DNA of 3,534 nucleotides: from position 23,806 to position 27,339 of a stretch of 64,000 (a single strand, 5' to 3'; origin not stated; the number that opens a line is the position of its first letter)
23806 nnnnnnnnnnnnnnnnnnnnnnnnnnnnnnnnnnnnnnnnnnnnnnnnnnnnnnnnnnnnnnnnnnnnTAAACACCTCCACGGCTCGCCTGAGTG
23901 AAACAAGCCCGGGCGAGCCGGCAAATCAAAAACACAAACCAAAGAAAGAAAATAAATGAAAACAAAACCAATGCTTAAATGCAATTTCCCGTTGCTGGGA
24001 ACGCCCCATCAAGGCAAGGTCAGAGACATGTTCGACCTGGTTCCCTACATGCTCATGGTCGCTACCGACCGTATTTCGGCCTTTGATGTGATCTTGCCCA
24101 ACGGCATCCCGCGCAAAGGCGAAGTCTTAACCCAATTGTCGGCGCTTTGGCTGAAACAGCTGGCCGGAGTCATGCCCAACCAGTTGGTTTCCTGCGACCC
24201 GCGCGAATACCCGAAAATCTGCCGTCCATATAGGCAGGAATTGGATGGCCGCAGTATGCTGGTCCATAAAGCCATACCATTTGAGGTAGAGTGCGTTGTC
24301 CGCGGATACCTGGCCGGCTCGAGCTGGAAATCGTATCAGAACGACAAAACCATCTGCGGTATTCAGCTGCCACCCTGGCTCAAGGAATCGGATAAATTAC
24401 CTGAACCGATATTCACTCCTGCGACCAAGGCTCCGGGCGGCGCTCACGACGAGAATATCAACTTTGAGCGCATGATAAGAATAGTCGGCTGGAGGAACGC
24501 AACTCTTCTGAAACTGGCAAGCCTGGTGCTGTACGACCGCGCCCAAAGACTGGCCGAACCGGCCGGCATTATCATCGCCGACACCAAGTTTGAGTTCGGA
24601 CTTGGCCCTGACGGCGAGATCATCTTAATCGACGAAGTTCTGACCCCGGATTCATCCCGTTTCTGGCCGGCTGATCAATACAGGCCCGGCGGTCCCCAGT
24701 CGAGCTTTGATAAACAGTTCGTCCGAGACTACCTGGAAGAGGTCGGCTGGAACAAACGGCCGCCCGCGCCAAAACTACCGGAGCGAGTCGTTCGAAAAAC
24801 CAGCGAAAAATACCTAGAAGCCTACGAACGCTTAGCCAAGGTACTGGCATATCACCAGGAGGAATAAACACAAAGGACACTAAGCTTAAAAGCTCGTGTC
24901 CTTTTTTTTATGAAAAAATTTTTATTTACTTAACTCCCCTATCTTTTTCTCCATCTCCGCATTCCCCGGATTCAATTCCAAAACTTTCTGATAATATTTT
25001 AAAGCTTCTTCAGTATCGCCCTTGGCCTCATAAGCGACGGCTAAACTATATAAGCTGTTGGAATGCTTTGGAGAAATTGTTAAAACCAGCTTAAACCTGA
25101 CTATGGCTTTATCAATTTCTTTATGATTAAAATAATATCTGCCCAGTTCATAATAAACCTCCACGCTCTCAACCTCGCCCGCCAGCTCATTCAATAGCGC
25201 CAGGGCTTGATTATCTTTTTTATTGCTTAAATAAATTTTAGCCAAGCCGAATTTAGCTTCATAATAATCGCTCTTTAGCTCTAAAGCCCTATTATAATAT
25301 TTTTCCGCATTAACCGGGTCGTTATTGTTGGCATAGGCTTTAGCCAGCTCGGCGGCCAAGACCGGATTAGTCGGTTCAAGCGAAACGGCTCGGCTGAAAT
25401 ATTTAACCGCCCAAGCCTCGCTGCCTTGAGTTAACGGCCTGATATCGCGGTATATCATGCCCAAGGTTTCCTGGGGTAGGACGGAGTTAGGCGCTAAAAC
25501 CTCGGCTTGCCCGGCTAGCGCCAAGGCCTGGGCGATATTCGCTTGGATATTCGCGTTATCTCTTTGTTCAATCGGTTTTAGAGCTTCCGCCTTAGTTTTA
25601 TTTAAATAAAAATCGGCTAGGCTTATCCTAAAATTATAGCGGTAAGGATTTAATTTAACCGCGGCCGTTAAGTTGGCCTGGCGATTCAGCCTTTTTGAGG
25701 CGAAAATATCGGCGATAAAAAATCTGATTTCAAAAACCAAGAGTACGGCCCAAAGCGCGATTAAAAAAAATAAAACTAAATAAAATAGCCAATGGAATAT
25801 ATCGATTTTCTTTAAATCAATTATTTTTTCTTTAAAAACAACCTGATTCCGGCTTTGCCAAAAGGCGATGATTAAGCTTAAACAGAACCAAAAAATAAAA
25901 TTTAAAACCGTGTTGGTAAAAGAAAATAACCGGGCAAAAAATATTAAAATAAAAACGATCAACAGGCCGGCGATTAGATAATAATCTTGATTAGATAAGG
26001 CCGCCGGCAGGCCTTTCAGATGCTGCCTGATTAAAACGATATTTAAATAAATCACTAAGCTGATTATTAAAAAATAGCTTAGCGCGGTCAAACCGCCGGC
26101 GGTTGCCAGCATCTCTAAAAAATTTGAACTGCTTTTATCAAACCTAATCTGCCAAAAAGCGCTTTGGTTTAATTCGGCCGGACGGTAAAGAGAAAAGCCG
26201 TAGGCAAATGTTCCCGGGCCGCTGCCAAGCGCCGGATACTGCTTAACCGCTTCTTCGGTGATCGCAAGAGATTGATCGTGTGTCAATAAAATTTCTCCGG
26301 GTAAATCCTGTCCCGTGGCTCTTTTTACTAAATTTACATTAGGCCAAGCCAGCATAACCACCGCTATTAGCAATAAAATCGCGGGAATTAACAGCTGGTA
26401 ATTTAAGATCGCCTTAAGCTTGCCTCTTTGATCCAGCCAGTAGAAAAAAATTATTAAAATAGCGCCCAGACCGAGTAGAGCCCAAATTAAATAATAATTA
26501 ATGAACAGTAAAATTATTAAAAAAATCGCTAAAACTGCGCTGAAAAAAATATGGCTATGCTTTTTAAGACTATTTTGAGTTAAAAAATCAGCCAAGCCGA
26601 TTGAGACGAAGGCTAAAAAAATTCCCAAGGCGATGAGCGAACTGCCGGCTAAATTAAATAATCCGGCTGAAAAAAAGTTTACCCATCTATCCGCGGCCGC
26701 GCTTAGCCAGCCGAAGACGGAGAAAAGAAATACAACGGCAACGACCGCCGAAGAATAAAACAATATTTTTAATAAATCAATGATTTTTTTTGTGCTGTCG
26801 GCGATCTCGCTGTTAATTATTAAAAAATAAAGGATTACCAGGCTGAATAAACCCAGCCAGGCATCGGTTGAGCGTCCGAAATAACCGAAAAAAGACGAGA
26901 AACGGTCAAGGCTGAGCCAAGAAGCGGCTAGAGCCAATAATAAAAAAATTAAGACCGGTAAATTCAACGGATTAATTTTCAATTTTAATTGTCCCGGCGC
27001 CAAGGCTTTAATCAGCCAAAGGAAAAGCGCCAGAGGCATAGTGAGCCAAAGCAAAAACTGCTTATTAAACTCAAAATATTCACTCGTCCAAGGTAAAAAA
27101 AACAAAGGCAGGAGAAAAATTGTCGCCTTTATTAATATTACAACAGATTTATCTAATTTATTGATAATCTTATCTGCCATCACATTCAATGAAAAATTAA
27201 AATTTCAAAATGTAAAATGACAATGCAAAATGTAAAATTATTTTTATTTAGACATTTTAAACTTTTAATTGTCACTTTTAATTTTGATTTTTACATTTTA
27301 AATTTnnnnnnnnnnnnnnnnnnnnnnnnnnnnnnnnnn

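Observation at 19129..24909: Isolated purD / purB / purE-like / purC block beside tRNA-Leu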

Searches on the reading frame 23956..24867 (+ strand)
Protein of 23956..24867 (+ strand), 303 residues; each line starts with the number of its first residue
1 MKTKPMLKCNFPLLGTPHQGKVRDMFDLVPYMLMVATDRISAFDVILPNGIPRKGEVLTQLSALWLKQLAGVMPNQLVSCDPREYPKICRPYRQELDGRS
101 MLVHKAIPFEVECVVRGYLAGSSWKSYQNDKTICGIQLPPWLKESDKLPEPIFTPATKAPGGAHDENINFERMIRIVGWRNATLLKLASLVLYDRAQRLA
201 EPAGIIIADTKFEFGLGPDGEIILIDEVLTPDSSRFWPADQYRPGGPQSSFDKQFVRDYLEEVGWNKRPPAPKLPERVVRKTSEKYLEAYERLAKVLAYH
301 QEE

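Call 4: search_protein_families(library=pfam, proteins=[window:23956-24867:+], max_evalue=0.01)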
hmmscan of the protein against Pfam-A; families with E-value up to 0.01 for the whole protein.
window:23956-24867:+ (303 aa): 1 family
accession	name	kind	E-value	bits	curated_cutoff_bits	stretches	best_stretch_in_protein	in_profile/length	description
PF01259.24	SAICAR_synt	-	2.2e-69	234.2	20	1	18-267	3-228/233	SAICAR synthetase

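Call 5: search_protein_families(library=ncbifam, proteins=[window:23956-24867:+], max_evalue=0.01)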
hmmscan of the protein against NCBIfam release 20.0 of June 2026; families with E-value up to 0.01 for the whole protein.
window:23956-24867:+ (303 aa): 7 families
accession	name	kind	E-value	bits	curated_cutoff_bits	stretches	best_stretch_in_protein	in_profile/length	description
NF010568.0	PRK13961.1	equivalog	2.7e-120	401.1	251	1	10-295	9-293/297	phosphoribosylaminoimidazolesuccinocarboxamide synthase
NF009251.0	PRK12607.1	equivalog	1.5e-75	254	371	1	7-294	9-288/315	phosphoribosylaminoimidazolesuccinocarboxamide synthase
TIGR00081.1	purC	equivalog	8.7e-66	222.2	189.9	1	19-300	10-276/279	phosphoribosylaminoimidazolesuccinocarboxamide synthase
NF010564.0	PRK13959.1-1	subfamily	5.8e-32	111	459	1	19-293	6-289/294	phosphoribosylaminoimidazolesuccinocarboxamide synthase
NF010567.0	PRK13960.1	equivalog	4e-26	91.7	581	1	29-245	53-279/367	phosphoribosylaminoimidazolesuccinocarboxamide synthase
TIGR02735.1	purC_vibrio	equivalog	4.8e-25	88.1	394.2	1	30-246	53-279/365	phosphoribosylaminoimidazolesuccinocarboxamide synthase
NF010566.0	PRK13959.1-4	equivalog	4.5e-05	22.8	546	1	112-241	125-251/339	phosphoribosylaminoimidazolesuccinocarboxamide synthase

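Call 10: find_encoding_contigs(protein=window:23956-24867:+, flank=10000, max_places=6)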
Protein window:23956-24867:+ (303 aa): no gene with exactly this product is on record in the collection.

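Call 54: find_related_loci(query=window:23956-24867:+, collection=metagenome_contigs, flank=7000)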
Query window:23956-24867:+ (303 aa) in metagenome_contigs; peptide patterns used: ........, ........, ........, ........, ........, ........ (x = any residue, [..] = any of these).
600 stretches matched a pattern (row limit reached: there are more); 598 encode a relative of the query (tblastn E <= 1e-3); the best 80 are kept; 80 distinct loci.
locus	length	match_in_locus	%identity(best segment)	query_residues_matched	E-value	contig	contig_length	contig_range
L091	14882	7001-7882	58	2-294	2e-112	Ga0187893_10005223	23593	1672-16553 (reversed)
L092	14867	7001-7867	59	4-294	2e-110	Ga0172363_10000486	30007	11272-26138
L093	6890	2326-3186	59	6-294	1e-109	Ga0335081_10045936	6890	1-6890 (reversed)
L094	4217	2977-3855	57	6-297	4e-110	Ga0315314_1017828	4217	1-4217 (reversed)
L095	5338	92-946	60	9-294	6e-109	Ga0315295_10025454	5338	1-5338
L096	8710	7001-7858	56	8-294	6e-109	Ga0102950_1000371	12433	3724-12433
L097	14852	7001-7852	57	11-295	1e-108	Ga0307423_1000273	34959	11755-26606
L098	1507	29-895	58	3-293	1e-116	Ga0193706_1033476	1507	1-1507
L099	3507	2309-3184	56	4-296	3e-110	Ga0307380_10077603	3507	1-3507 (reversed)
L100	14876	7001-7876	56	4-296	7e-108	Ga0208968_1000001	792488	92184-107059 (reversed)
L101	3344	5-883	56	3-296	8e-110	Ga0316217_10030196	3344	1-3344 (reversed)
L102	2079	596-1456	58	6-293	1e-113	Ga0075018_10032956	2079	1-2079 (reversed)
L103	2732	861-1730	58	3-294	2e-110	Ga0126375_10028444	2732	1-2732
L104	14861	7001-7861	58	6-293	2e-106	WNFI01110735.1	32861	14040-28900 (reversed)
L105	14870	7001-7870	57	3-294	2e-106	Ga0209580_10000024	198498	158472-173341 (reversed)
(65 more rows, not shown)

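Call 58: find_homologous_proteins(query=window:23956-24867:+, max_evalue=1e-20)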
Query window:23956-24867:+ (303 aa): 8000 proteins with E <= 1e-20 among 8000 candidates; the best 120 are listed.
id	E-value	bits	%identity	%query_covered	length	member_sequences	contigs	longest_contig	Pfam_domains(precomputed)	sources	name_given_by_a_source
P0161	3.5e-203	691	100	98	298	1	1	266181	PF01259.25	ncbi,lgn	-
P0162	4.0e-135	468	69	98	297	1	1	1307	PF01259.25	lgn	-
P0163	8.3e-135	467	70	97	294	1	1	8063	PF01259.25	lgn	-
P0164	1.2e-132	460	69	97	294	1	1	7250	PF01259.25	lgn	-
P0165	1.6e-132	459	69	96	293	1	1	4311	PF01259.25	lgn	-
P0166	3.2e-130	452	70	97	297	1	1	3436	PF01259.25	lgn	-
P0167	1.9e-128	446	67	96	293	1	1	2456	PF01259.25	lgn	-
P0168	3.4e-128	445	66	97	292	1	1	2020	PF01259.25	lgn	-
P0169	2.1e-126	439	68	97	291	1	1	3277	PF01259.25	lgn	-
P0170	1.8e-120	420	65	96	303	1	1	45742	PF01259.25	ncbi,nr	ncbi:MAG: phosphoribosylaminoimidazolesuccinocarboxamide synthase [Patescibacteria group bacterium]|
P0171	7.2e-112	391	60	97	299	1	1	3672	PF01259.25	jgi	jgi:phosphoribosylaminoimidazole-succinocarboxamide synthase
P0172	2.2e-111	390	63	97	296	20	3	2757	PF01259.25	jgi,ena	-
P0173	3.7e-111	389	60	97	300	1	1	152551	PF01259.25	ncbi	-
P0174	4.8e-111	389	60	97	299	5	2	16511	PF01259.25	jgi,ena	-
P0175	6.5e-111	388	61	97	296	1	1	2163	PF01259.25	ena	-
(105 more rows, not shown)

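Call 64: find_encoding_contigs(protein=P0170, flank=10000, max_places=1)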
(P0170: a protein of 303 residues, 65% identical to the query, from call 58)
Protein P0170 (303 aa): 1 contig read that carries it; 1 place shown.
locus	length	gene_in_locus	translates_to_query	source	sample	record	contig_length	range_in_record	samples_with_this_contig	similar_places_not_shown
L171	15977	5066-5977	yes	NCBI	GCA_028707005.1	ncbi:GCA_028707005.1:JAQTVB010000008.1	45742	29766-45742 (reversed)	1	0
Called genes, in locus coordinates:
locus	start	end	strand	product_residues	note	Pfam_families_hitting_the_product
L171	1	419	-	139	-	PF02195:ParB_N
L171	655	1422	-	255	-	PF00142:Fer4_NifH (weak), PF01656:CbiA, PF02374:ArsA_ATPase, PF06564:CBP_BcsQ (weak), PF09140:MipZ (faint), PF10609:ParA (weak), PF13614:AAA_31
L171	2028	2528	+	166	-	-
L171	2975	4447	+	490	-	PF00206:Lyase_1, PF08328:ASL_C (weak)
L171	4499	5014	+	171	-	PF00731:AIRC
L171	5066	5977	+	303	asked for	PF01259:SAICAR_synt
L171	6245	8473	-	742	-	PF13176:TPR_7 (faint), PF13181:TPR_8 (faint), PF07719:TPR_2 (weak), PF13424:TPR_12, PF13432:TPR_16, PF14559:TPR_19 (weak), PF00515:TPR_1, PF07719:TPR_2 (weak), +4 more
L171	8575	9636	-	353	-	PF01594:AI-2E_transport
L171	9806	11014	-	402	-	-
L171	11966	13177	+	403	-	-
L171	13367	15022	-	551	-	PF00118:Cpn60_TCP1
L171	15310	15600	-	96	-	PF00166:Cpn10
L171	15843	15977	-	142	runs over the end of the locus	PF08332:CaMKII_AD, PF14534:DUF4440, PF13474:SnoaL_3 (weak)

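Call 65: find_encoding_contigs(protein=P0163, flank=10000, max_places=1)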
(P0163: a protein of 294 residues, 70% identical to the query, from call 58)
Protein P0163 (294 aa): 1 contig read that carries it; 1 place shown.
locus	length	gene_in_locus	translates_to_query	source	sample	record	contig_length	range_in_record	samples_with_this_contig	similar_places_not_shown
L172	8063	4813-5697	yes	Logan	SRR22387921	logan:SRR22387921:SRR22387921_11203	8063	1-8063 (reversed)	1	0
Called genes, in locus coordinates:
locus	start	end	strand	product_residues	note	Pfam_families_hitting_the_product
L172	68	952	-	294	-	PF00800:PDT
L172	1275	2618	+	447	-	PF02844:GARS_N, PF01071:GARS_A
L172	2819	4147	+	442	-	PF00206:Lyase_1, PF10397:ADSL_C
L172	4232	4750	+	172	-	PF00731:AIRC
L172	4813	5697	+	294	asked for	PF01259:SAICAR_synt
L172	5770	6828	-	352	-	PF01594:AI-2E_transport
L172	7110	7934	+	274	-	-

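Call 81: search_protein_families(library=pfam, proteins=[L171:2028-2528:+, L171:2975-4447:+], max_evalue=0.001)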
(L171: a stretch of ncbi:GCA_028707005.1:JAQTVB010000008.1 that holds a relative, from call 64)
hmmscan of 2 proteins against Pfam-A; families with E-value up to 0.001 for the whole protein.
L171:2028-2528:+ (166 aa): 0 families

L171:2975-4447:+ (490 aa): 2 families
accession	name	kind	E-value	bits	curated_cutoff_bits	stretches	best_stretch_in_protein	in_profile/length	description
PF00206.25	Lyase_1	-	2.4e-25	90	27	1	108-332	89-310/312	Lyase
PF08328.16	ASL_C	-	2.4e-06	28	35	1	345-420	1-75/115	Adenylosuccinate lyase C-terminal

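Call 84: search_protein_families(library=ncbifam, proteins=[L172:2819-4147:+, L171:2975-4447:+, L171:4499-5014:+, L172:4232-4750:+], max_evalue=0.0001)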
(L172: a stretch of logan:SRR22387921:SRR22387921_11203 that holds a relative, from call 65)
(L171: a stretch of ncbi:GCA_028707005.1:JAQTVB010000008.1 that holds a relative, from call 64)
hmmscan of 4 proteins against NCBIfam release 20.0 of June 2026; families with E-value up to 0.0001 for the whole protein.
L172:2819-4147:+ (442 aa): 16 families
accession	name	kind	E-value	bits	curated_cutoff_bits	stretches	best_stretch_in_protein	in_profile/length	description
TIGR00928.1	purB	equivalog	3.2e-115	385.4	326.2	1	1-439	1-435/436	adenylosuccinate lyase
NF006500.1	PRK08937.2-4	subfamily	2.9e-55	187.9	626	1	4-429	13-432/448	adenylosuccinate lyase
NF052536.2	CoM_syn_XcbD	exception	6.6e-53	180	600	1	14-436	23-439/443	3-sulfopropionylcysteine synthase XcbD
NF006554.0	PRK09053.1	equivalog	3.4e-40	138.2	595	1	25-426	33-431/453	3-carboxy-cis,cis-muconate cycloisomerase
TIGR02426.1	protocat_pcaB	equivalog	9.2e-34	116.9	355.75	1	26-335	27-334/338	3-carboxy-cis,cis-muconate cycloisomerase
NF052556.1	NtrsucLyaStm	equivalog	6.6e-26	91.2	650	1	73-425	94-449/466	nitrosuccinate lyase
NF004631.0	PRK05975.1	equivalog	2.1e-20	73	371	1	26-289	36-295/352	3-carboxy-cis,cis-muconate cycloisomerase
NF006764.0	PRK09285.1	equivalog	6.3e-20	71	446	1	58-384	79-409/456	adenylosuccinate lyase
TIGR00838.1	argH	equivalog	5.5e-14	52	279.5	1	77-394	87-401/455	argininosuccinate lyase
TIGR00979.1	fumC_II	equivalog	2e-10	40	664.75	1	99-287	139-335/458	class II fumarate hydratase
NF008909.0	PRK12273.1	subfamily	2.2e-09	36.7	510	1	102-291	148-344/474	aspartate ammonia-lyase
NF002563.0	PRK02186.1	subfamily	2.8e-09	35.8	625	1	88-297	507-714/890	argininosuccinate lyase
NF008964.0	PRK12308.1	equivalog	6.9e-06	24.7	657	1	71-270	83-283/624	argininosuccinate lyase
NF011092.0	PRK14515.1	subfamily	8.6e-06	24.8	876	1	99-286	149-343/479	aspartate ammonia-lyase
TIGR00839.1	aspA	equivalog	1.1e-05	24.5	681.2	1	99-288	140-336/468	aspartate ammonia-lyase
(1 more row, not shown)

L171:2975-4447:+ (490 aa): 13 families
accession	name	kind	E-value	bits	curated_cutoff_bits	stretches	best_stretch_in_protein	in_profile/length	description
TIGR00928.1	purB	equivalog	1e-52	179.4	326.2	1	30-479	3-431/436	adenylosuccinate lyase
NF006764.0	PRK09285.1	equivalog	5.4e-41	140.4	446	1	27-422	11-407/456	adenylosuccinate lyase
TIGR02426.1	protocat_pcaB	equivalog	5.5e-26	91.3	355.75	1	53-328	27-284/338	3-carboxy-cis,cis-muconate cycloisomerase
NF052536.2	CoM_syn_XcbD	exception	2.5e-25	89.1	600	1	90-435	64-403/443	3-sulfopropionylcysteine synthase XcbD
NF006554.0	PRK09053.1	equivalog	7.1e-25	87.7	595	1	122-480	97-441/453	3-carboxy-cis,cis-muconate cycloisomerase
NF006500.1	PRK08937.2-4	subfamily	4.8e-22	78.3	626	1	101-481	74-440/448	adenylosuccinate lyase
NF004631.0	PRK05975.1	equivalog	5e-20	71.8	371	1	110-325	84-288/352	3-carboxy-cis,cis-muconate cycloisomerase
NF052556.1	NtrsucLyaStm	equivalog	4.8e-18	65.3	650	1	126-479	110-459/466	nitrosuccinate lyase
NF008909.0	PRK12273.1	subfamily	3.5e-09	36.1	510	1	140-418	149-425/474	aspartate ammonia-lyase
TIGR00979.1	fumC_II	equivalog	5.3e-08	32.1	664.75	1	147-342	150-347/458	class II fumarate hydratase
NF009089.0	PRK12425.1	equivalog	2.4e-07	29.9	840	1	138-341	142-347/464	class II fumarate hydratase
TIGR00838.1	argH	equivalog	3e-06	26.5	279.5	0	54-201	35-173/455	argininosuccinate lyase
TIGR00839.1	aspA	equivalog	9e-05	21.6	681.2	0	157-340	160-345/468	aspartate ammonia-lyase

L171:4499-5014:+ (171 aa): 2 families
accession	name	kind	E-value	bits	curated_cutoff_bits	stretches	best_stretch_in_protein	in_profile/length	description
TIGR01162.1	purE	equivalog_domain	6.8e-52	175.1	149.6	1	7-164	1-155/156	5-(carboxyamino)imidazole ribonucleotide mutase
NF033503.1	LarB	equivalog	6.2e-12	45.6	175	1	5-135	80-207/209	nickel pincer cofactor biosynthesis protein LarB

L172:4232-4750:+ (172 aa): 1 family
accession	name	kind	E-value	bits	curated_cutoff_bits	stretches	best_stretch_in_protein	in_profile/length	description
TIGR01162.1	purE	equivalog_domain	5e-14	52.1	149.6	1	5-123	1-104/156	5-(carboxyamino)imidazole ribonucleotide mutase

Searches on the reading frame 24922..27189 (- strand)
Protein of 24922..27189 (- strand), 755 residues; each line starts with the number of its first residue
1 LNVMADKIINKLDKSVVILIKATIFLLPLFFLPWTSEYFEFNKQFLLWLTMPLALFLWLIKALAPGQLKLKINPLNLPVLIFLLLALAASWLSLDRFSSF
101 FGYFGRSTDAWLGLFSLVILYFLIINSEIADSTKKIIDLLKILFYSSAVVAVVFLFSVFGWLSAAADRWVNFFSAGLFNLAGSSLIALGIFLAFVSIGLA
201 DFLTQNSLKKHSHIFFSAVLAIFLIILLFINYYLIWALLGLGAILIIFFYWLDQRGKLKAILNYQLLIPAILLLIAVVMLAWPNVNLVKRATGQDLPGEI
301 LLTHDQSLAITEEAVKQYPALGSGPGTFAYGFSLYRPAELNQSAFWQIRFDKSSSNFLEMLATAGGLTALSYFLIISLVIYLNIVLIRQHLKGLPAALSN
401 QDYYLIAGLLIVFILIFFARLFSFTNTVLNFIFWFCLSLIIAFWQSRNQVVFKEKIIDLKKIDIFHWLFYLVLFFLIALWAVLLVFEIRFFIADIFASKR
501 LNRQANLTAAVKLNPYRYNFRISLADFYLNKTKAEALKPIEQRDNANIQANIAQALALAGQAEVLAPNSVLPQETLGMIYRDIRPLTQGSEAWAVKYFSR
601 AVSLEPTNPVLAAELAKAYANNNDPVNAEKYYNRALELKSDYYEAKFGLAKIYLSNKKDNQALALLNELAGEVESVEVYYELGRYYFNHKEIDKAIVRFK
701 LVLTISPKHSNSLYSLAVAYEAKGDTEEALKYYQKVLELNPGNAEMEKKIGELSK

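Call 12: search_protein_families(library=pfam, proteins=[window:24922-27189:-], max_evalue=0.001)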
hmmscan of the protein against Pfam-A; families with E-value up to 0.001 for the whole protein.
window:24922-27189:- (755 aa): 17 families
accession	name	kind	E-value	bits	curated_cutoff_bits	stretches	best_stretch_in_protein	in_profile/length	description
PF00515.34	TPR_1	-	6.1e-22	76.9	27.8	1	711-743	2-34/34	Tetratricopeptide repeat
PF07719.23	TPR_2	-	4.4e-20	70.5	27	1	712-743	3-34/34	Tetratricopeptide repeat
PF14559.12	TPR_19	-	3.1e-18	66.3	25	2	623-671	5-53/68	Tetratricopeptide repeat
PF13181.12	TPR_8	-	1.1e-16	59.9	25.7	1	712-742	3-33/34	Tetratricopeptide repeat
PF13431.12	TPR_17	-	3.8e-15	55.2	24.4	0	702-730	5-33/34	Tetratricopeptide repeat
PF13428.12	TPR_14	-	5.4e-14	51.7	23.5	1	713-749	4-40/44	Tetratricopeptide repeat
PF13432.12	TPR_16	-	3.9e-12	46.8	32.7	2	680-744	1-65/65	Tetratricopeptide repeat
PF13174.12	TPR_6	-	4.7e-11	43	26.3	1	712-742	2-32/33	Tetratricopeptide repeat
PF13176.12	TPR_7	-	3.1e-10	39.7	27.9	1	712-742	1-31/36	Tetratricopeptide repeat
PF13424.12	TPR_12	-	1.5e-09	38.3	30.1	1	677-739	4-74/77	Tetratricopeptide repeat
PF13414.12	TPR_11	-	1.2e-07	31.7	26.8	0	722-745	6-29/42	TPR repeat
PF12895.13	ANAPC3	-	1e-05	26.2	27.2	1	627-696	7-76/82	Anaphase-promoting complex, cyclosome, subunit 3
PF23914.1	TPR_CcmH_CycH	-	1.7e-05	25.2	42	0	615-710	56-155/158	Cytochrome c-type biogenesis protein H TPR domain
PF24575.1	TPR_Slam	-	2.1e-05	25.4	35.2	0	713-743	48-80/104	Surface lipoprotein assembly modifier, N-terminal TPR repeats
PF16918.11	PknG_TPR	-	9.8e-05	21.7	27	0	580-669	133-221/340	Protein kinase G tetratricopeptide repeat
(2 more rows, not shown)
